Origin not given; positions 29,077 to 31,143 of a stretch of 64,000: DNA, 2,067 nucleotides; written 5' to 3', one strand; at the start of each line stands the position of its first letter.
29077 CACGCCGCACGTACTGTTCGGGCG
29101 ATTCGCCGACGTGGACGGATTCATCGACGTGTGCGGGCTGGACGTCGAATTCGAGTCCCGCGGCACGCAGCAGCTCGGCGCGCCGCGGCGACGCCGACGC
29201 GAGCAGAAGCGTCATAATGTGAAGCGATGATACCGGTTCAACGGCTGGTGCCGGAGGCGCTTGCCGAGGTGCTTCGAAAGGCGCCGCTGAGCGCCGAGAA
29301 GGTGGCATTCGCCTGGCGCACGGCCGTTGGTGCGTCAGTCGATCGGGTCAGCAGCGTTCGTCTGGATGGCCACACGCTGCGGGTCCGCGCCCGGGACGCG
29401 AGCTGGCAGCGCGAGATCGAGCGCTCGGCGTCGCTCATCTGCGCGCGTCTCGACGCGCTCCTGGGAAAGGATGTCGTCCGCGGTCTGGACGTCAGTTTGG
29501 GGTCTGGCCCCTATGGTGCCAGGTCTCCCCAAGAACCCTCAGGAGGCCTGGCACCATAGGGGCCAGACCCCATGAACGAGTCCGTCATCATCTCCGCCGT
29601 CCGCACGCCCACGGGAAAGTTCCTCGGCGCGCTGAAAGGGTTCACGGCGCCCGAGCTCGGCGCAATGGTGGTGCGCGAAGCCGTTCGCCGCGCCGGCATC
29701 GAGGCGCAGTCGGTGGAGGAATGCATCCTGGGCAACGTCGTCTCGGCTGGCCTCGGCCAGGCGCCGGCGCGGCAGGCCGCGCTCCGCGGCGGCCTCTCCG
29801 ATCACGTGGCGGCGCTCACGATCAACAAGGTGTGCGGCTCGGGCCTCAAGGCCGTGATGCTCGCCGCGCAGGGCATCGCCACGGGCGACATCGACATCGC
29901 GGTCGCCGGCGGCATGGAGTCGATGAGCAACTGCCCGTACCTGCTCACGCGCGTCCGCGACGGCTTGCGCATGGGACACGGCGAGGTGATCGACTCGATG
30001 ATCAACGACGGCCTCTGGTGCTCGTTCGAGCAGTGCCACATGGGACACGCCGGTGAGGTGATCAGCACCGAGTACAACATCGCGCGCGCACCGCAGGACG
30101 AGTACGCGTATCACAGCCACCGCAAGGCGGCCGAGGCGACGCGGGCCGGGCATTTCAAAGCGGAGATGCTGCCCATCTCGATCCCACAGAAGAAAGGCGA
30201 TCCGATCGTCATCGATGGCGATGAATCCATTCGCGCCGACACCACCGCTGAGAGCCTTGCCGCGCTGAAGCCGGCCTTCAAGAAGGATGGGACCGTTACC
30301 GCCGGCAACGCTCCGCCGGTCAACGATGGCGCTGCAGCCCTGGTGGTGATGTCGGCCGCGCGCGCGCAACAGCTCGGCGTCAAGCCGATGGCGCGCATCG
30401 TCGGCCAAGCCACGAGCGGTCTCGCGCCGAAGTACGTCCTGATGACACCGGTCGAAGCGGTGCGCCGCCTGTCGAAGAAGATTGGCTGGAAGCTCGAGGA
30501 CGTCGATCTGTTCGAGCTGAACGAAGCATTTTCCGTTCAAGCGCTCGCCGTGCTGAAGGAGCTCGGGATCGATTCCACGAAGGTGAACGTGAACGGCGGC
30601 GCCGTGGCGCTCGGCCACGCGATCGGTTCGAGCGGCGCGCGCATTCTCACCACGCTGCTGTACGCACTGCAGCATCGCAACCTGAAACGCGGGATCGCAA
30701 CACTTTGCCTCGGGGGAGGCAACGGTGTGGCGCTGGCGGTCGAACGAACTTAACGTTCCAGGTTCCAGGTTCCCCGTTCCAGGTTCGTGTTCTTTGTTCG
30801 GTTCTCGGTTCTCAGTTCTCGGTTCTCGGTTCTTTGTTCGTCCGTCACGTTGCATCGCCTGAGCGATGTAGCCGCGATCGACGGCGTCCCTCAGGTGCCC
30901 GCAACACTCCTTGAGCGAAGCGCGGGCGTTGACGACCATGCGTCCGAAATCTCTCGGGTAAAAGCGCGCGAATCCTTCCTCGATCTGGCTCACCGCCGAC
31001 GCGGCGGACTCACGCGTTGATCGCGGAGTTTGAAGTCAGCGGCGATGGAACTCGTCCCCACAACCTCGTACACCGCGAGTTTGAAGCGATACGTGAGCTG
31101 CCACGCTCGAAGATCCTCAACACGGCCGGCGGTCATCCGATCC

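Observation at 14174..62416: Family-level pattern: intergenic spacers filled stop-to-start by word-repeat hairpins with 7-nt periodicity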

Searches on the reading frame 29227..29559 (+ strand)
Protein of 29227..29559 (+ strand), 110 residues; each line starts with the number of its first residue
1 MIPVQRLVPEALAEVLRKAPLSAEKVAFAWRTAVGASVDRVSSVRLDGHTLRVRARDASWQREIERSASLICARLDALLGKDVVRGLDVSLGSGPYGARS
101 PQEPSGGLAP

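Call 68: search_protein_families(library=pfam, proteins=[window:29227-29559:+], max_evalue=0.001)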
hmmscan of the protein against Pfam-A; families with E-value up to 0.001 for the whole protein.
window:29227-29559:+ (110 aa): 1 family
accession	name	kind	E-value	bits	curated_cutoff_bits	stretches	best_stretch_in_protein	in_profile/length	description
PF05258.17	DciA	-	8.8e-07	29.5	24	1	5-89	3-89/89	Dna[CI] antecedent, DciA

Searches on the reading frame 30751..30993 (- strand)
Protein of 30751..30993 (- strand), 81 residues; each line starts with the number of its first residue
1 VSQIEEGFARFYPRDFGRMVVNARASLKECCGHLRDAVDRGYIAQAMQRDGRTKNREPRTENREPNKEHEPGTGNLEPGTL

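Call 25: search_protein_families(library=pfam, proteins=[window:30751-30993:-], max_evalue=0.01)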
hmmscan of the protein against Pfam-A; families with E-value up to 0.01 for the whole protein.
seq(81 aa): 1 family
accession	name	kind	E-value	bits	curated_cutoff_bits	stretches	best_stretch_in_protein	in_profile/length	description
PF05635.17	23S_rRNA_IVP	-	6.1e-07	30.1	33.8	1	1-53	43-95/106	23S rRNA-intervening sequence protein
